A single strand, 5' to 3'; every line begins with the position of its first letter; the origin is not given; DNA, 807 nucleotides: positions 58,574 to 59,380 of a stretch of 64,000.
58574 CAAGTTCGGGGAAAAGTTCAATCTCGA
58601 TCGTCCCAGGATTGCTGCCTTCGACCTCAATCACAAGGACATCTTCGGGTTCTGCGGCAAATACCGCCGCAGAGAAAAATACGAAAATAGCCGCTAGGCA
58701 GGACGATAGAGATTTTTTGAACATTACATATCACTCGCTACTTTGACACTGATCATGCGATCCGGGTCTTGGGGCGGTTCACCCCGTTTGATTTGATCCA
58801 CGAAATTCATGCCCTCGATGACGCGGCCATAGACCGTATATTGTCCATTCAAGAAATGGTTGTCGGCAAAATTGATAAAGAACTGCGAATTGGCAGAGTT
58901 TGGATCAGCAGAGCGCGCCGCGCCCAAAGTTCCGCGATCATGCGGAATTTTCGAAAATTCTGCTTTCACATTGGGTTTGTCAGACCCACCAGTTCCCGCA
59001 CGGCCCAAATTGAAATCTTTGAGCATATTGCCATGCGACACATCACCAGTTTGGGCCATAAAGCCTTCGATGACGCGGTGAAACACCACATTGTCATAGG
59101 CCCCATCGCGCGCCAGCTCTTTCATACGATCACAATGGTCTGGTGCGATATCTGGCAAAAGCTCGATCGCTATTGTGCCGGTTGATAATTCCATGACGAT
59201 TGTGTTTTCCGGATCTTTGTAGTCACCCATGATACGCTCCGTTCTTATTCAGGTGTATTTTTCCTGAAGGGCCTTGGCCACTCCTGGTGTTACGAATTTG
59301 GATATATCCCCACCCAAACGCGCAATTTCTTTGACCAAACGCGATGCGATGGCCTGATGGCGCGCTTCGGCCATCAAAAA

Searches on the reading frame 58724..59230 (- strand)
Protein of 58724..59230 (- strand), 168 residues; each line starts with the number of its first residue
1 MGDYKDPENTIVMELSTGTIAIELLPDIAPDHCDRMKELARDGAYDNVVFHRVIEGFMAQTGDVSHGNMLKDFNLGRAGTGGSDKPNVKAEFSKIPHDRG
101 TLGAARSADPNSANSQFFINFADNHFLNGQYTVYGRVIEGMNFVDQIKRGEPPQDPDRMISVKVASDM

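Call 21: search_protein_families(library=pfam, proteins=[window:58724-59230:-], max_evalue=0.001)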
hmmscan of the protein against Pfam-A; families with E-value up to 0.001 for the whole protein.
window:58724-59230:- (168 aa): 1 family
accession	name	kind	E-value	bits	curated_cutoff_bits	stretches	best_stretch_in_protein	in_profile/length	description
PF00160.26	Pro_isomerase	-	2.2e-42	145.4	21.7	1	11-163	2-158/159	Cyclophilin type peptidyl-prolyl cis-trans isomerase/CLD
